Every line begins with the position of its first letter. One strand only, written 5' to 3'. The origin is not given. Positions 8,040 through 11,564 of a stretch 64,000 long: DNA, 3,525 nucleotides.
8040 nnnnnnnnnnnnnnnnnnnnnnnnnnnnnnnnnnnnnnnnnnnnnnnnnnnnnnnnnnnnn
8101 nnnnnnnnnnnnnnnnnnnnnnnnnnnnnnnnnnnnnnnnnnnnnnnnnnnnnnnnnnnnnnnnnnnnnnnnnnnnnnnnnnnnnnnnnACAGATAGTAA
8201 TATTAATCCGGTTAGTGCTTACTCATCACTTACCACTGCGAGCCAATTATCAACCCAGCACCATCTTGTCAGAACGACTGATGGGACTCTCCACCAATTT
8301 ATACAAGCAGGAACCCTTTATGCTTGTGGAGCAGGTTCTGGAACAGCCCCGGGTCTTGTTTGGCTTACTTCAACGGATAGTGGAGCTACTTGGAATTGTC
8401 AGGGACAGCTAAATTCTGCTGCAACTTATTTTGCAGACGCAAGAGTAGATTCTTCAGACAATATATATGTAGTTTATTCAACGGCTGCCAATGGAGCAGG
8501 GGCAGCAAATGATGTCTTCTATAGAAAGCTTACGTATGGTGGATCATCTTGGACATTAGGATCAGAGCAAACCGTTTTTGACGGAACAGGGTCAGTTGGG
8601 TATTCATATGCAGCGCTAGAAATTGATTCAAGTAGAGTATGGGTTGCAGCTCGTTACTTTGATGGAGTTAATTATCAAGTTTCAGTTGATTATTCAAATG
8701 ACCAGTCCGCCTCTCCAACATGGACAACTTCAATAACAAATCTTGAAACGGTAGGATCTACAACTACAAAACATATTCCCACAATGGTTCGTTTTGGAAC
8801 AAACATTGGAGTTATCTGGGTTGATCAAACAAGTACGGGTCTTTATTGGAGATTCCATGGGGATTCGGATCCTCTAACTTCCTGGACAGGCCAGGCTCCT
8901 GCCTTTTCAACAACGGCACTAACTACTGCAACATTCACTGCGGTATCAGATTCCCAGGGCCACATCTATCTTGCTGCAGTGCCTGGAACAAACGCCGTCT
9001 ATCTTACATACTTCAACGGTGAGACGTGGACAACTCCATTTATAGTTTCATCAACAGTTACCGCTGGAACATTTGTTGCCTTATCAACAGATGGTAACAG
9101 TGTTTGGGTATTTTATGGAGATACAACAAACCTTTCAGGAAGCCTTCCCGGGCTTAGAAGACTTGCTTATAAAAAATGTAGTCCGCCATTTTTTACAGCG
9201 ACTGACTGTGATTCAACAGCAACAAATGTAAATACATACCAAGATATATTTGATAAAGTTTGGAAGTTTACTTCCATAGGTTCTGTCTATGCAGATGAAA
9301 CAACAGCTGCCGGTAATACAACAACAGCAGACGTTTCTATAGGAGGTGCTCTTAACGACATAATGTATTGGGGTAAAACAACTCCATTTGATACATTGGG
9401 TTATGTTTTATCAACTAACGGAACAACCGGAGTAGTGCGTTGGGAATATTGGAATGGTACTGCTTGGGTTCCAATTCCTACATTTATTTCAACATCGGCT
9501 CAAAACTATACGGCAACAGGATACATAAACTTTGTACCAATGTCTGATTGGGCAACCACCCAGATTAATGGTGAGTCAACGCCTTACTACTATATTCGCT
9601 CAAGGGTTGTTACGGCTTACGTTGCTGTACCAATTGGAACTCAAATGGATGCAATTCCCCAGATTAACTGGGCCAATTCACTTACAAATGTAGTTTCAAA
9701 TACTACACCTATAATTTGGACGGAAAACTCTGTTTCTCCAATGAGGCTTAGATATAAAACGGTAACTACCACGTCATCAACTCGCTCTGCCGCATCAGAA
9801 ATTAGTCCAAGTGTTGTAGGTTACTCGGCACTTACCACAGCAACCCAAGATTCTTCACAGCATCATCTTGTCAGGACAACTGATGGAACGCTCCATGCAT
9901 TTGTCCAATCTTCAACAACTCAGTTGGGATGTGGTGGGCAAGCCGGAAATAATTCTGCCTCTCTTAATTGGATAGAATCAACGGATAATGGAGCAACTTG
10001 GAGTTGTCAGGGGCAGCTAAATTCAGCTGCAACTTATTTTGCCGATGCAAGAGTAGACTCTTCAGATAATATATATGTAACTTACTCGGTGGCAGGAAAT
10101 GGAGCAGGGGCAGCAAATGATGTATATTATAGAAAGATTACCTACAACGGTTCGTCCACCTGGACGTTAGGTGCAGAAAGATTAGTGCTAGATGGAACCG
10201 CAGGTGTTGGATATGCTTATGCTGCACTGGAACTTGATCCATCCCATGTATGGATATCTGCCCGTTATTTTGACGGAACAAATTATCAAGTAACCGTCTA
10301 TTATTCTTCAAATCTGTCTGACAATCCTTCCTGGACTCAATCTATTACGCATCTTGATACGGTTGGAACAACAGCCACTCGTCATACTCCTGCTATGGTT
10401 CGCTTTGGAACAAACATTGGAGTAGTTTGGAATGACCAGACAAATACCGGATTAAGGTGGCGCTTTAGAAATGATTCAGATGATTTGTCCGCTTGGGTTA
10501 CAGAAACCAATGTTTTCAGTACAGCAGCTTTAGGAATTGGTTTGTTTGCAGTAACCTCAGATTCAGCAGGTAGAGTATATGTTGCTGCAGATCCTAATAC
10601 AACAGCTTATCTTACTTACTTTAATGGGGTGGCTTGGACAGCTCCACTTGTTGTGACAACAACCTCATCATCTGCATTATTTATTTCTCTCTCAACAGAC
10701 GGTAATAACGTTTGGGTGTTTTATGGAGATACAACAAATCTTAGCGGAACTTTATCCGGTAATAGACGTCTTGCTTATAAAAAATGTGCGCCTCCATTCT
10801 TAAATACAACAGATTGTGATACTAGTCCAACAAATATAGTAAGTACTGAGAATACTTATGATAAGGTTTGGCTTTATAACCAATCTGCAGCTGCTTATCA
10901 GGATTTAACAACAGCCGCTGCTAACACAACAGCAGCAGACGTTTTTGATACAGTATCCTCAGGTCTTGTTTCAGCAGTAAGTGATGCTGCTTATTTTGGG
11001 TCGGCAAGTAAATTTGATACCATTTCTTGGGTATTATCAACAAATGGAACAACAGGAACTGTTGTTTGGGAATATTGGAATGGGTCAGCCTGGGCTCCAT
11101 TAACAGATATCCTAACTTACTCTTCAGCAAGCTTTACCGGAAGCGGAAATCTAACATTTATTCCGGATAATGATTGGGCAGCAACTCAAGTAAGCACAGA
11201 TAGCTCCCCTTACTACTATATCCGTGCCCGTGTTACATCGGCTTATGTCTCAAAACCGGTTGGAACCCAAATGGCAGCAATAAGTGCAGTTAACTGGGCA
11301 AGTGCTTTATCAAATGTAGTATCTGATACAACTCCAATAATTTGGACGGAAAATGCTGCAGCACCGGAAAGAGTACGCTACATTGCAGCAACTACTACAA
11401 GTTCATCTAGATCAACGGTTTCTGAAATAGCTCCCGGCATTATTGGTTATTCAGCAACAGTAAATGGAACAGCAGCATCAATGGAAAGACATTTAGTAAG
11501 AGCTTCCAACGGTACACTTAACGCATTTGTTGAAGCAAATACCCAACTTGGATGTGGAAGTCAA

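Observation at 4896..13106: ~2,737-aa protein fusing a membrane-anchored M23 peptidase to four tandem sialidase-like BNR propeller repeats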

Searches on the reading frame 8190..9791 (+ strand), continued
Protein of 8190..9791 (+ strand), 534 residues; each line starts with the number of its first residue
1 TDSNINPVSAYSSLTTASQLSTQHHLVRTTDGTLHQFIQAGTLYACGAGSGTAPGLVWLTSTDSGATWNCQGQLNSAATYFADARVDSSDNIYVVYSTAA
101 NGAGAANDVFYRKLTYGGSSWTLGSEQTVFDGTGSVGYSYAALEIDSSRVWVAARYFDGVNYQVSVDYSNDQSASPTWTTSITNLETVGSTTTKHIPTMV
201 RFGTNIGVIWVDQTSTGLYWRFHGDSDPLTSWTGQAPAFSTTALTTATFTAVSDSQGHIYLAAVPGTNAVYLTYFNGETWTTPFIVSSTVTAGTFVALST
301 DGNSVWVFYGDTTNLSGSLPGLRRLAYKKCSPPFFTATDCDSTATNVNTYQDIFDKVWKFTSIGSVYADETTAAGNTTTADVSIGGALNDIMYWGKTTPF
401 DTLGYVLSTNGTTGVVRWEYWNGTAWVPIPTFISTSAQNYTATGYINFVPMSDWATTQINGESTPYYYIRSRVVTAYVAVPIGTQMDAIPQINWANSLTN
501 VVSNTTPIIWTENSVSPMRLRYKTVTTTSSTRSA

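Call 38: search_protein_families(library=pfam, proteins=[P0086, P0057, P0059, P0089, P0090], max_evalue=0.01)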
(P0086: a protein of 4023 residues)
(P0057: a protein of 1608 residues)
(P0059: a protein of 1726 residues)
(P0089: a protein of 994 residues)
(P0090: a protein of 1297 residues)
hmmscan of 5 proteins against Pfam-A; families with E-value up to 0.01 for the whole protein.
P0086 (4023 aa): 4 families
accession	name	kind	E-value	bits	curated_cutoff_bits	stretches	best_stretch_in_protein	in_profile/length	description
PF17892.7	Cadherin_5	-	5.2e-25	87.6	26.5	0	1370-1417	50-96/98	Cadherin-like domain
PF02413.22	Caudo_TAP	-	2.5e-17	63.7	22.1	0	3360-3393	19-52/131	Caudovirales tail fibre assembly protein, lambda gpK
PF19076.6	CshA_repeat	-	3.4e-15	57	27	0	2457-2497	50-90/103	Surface adhesin CshA repetitive domain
PF17803.7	Cadherin_4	-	1.1e-09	39.1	25.1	1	3624-3694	7-60/71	Bacterial cadherin-like domain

P0057 (1608 aa): 1 family
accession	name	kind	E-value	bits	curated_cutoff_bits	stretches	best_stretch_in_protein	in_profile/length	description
PF13205.12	Big_5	-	0.00047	21.3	23.6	1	4-103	5-104/105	Bacterial Ig-like domain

P0059 (1726 aa): 0 families

P0089 (994 aa): 0 families

P0090 (1297 aa): 0 families

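Call 61: search_protein_families(library=ncbifam, proteins=[window:8190-9791:+], max_evalue=0.01)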
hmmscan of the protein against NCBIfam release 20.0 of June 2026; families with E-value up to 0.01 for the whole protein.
window:8190-9791:+ (534 aa): 0 families

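Call 70: search_protein_families(library=phrogs, proteins=[window:8190-9791:+], max_evalue=0.1)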
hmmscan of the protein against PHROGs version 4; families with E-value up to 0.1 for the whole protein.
window:8190-9791:+ (534 aa): 0 families

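Call 72: search_dna_similar(query=window:8190-9791:+, collection=phages, mode=protein, max_evalue=0.001, max_rows=15)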
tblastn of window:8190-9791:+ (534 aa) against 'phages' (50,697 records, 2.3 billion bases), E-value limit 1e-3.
No match.

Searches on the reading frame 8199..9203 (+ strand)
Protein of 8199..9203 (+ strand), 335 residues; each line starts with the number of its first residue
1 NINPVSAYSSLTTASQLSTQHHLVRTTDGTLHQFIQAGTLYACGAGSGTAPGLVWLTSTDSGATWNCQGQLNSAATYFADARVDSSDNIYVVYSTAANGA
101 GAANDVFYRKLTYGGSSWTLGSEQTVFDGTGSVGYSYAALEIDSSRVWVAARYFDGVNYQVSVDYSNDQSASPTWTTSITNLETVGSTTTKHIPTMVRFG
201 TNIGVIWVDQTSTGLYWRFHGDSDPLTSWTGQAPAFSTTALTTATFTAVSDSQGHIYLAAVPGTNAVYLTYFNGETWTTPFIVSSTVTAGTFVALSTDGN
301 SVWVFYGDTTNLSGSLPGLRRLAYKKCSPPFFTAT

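Call 52: search_solved_structures(query=A3, max_evalue=10, show_alignments=3)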
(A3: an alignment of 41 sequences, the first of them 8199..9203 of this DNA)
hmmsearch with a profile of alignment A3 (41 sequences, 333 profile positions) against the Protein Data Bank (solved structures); distinct sequences matched with E-value up to 10: 0.

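Call 78: find_related_loci(query=A3, collection=viral_contigs, flank=3000)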
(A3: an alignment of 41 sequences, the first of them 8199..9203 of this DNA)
Query A3 (335 aa) in viral_contigs; peptide patterns used: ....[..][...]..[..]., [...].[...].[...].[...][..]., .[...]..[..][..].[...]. (x = any residue, [..] = any of these).
74 stretches matched a pattern, but none encodes a relative of the query by tblastn (E <= 1e-3).

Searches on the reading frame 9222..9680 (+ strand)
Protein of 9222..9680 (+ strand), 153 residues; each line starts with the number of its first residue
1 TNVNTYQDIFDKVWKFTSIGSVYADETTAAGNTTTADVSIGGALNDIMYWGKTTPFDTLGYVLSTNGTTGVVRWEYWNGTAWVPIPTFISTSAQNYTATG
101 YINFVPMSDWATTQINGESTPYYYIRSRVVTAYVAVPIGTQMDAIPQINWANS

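Call 55: find_homologous_proteins(query=window:9222-9680:+, max_evalue=0.001)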
Query window:9222-9680:+: 17 candidates shared short words with the query, none scored E <= 0.001.

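Call 63: predict_structure(alignment_id=A4)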
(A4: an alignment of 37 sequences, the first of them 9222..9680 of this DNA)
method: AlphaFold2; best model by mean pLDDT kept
length: 153 residues; sequences in the alignment: 37
mean_pLDDT: 91.0   pTM: 0.87
mean pLDDT of the five models: 91.0, 90.4, 90.4, 88.7, 88.1
residues with pLDDT >= 90: 120; 70-90: 16; 50-70: 16; < 50: 1
segments of 3 or more residues with pLDDT < 50: none
pLDDT, mean of each block of 10 residues (from residue 1): 67 96 95 81 97 95 95 98 97 96 96 97 98 96 71 54
secondary structure, 60 per line:
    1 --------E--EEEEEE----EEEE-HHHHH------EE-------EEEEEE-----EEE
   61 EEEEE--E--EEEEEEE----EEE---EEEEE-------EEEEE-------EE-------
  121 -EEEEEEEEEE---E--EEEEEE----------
elements in order: E12-17 E22-25 H27-31 E47-52 E58-65 E71-77 E82-84 E88-92 E100-104 E122-131 E138-143

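Call 73: find_related_loci(query=A4, collection=viral_contigs, flank=6000)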
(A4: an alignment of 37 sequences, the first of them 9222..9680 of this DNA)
Query A4 (153 aa) in viral_contigs; peptide patterns used: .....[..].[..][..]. (x = any residue, [..] = any of these).
148 stretches matched a pattern; 102 encode a relative of the query (tblastn E <= 1e-3); the best 80 are kept; 80 distinct loci.
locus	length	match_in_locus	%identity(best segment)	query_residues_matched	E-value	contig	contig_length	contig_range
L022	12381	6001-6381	40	10-142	6e-23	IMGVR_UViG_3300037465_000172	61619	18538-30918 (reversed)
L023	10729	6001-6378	41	12-141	5e-21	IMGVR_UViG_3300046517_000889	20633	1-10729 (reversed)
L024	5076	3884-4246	38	19-141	4e-18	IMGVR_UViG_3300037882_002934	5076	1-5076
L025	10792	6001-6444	33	2-151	1e-17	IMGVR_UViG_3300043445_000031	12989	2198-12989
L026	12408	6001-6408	36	9-138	1e-17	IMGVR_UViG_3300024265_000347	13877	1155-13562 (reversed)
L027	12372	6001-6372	39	5-131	1e-17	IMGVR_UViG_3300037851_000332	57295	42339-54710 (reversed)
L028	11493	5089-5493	36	10-141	2e-17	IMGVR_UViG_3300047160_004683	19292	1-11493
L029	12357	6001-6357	37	21-141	3e-16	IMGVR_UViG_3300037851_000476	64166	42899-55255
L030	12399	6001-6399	39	11-141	3e-16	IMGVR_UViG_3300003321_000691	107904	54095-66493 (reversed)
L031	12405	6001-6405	35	3-141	4e-16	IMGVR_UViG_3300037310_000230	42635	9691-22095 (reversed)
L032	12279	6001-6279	39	43-133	5e-16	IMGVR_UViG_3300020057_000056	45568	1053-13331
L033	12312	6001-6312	35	37-138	4e-16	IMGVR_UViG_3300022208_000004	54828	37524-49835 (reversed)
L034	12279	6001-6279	39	43-133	5e-16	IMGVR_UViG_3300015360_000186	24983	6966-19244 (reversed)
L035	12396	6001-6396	37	11-141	9e-16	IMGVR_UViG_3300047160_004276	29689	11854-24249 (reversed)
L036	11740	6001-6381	36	23-142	4e-15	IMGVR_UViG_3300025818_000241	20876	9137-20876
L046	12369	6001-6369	37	20-129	4e-13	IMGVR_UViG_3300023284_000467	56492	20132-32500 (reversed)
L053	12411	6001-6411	32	12-141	5e-12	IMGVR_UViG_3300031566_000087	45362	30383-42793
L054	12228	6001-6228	36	67-142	6e-12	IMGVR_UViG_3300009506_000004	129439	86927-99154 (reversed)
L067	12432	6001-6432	34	12-151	1e-10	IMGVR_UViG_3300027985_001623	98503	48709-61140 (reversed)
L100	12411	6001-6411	32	10-141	5e-11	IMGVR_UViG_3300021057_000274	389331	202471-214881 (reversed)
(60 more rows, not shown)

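Call 75: search_protein_families(library=phrogs, proteins=[L022:5260-7890:+, L023:5752-7593:+, L025:5962-8271:+, L029:5233-7935:+, L031:5260-8163:+, L053:5797-7953:+, L067:5389-7866:+, L100:5470-7512:+, L054:4642-6699:+, L046:4513-8394:+], max_evalue=0.00001)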
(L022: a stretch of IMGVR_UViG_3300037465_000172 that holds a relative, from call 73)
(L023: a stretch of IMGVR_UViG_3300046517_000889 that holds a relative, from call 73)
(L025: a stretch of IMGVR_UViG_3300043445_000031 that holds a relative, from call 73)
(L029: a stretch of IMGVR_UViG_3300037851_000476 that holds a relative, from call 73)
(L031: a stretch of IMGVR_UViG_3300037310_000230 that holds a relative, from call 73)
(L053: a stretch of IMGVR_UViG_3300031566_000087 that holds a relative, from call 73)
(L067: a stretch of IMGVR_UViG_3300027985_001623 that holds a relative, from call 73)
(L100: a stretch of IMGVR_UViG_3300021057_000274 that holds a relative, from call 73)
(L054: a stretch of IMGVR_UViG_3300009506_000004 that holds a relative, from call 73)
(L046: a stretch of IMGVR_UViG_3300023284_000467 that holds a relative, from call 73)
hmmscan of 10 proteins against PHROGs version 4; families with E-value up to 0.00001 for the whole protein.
L022:5260-7890:+ (877 aa): 0 families

L023:5752-7593:+ (614 aa): 0 families

L025:5962-8271:+ (770 aa): 0 families

L029:5233-7935:+ (901 aa): 0 families

L031:5260-8163:+ (968 aa): 1 family
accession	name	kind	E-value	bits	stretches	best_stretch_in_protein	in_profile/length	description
phrog_9998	-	unknown function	1.4e-08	35.4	1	835-903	42-112/401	-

L053:5797-7953:+ (719 aa): 0 families

L067:5389-7866:+ (826 aa): 1 family
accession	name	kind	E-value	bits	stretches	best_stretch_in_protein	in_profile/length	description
phrog_23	-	tail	1.7e-08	34.7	0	719-817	368-462/496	tail sheath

L100:5470-7512:+ (681 aa): 0 families

L054:4642-6699:+ (686 aa): 0 families

L046:4513-8394:+ (1294 aa): 0 families

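Call 77: search_protein_families(library=phrogs, proteins=[L022:132-1223:+, L022:1230-3056:+, L022:3331-5244:+, L022:7896-8498:+, L022:10539-11651:+, L029:64-3210:+, L029:3520-5217:+, L029:7943-8548:+, L031:1613-3550:+, L031:3556-5244:+], max_evalue=0.0001)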
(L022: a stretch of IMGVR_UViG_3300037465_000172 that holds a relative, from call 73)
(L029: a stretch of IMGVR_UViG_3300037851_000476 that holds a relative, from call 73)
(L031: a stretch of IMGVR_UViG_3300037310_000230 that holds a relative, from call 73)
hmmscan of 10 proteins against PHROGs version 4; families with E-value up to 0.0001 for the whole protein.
L022:132-1223:+ (364 aa): 1 family
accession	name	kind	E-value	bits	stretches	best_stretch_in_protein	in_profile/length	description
phrog_10080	-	unknown function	8.2e-09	35.6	1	214-359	56-195/667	-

L022:1230-3056:+ (609 aa): 3 families
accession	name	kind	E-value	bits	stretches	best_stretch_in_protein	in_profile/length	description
phrog_511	-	head and packaging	1.3e-130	438.3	1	1-609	319-861/862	internal virion protein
phrog_17680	-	unknown function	2e-35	123.8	1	1-322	1-324/356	-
phrog_26027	-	unknown function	4.5e-05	24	1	343-477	4-138/201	-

L022:3331-5244:+ (638 aa): 0 families

L022:7896-8498:+ (201 aa): 0 families

L022:10539-11651:+ (371 aa): 2 families
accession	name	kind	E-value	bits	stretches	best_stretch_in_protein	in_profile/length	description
phrog_8003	-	head and packaging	1.8e-68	232.6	1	32-359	18-371/389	virion structural protein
phrog_611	-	unknown function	1.3e-06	29.1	1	89-216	20-147/218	-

L029:64-3210:+ (1049 aa): 0 families

L029:3520-5217:+ (566 aa): 0 families

L029:7943-8548:+ (202 aa): 0 families

L031:1613-3550:+ (646 aa): 3 families
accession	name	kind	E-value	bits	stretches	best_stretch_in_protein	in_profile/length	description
phrog_21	-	head and packaging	1.3e-116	392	1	9-532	8-529/1362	portal protein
phrog_537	-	head and packaging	3e-41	142.1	1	328-514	27-211/233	portal protein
phrog_3993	-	unknown function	6.6e-10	40.2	1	36-201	24-188/195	-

L031:3556-5244:+ (563 aa): 0 families

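Call 83: search_solved_structures(query=A4, max_evalue=10, show_alignments=2)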
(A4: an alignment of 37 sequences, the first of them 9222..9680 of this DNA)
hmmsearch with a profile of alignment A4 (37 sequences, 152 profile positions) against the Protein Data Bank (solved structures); distinct sequences matched with E-value up to 10: 2.
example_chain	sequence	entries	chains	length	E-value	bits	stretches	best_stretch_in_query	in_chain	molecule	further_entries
9efk_M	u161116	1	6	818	1.9e-07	34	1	28-141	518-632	orf18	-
6rao_I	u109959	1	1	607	0.93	12.2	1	51-97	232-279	Afp11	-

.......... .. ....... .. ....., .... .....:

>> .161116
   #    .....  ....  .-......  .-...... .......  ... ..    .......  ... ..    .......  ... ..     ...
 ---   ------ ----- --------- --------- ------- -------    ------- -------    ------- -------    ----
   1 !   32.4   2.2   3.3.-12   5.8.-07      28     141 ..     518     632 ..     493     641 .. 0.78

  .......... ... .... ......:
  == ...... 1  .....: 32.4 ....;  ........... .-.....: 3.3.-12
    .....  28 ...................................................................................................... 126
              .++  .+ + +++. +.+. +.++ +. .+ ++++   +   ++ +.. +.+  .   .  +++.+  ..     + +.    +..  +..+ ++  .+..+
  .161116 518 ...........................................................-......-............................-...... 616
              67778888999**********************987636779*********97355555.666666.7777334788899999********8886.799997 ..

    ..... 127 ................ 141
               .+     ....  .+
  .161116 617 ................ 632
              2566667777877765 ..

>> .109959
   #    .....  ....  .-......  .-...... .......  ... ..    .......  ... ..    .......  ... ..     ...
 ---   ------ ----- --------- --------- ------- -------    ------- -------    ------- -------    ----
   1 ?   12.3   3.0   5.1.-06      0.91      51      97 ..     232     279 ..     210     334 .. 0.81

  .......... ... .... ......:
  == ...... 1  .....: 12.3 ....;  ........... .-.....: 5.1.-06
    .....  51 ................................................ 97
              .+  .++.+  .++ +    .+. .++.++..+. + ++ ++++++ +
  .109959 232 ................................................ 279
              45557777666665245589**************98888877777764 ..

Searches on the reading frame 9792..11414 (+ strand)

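Call 9: search_protein_families(library=pfam, proteins=[window:9792-11414:+], max_evalue=10)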
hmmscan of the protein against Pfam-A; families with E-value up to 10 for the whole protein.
window:9792-11414:+ (541 aa): 3 families
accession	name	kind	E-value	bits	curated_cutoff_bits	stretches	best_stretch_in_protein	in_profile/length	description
PF13088.12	BNR_2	-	0.00068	19.5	31.4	1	26-79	56-103/277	BNR repeat-like domain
PF02012.26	BNR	-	0.092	13.2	27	1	63-71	3-11/12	BNR/Asp-box repeat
PF10708.14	DUF2510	-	0.92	9.7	24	1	267-284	6-24/35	Protein of unknown function (DUF2510)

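Call 70: search_protein_families(library=phrogs, proteins=[window:9792-11414:+], max_evalue=0.1)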
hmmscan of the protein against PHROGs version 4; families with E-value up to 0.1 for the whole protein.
window:9792-11414:+ (541 aa): 0 families
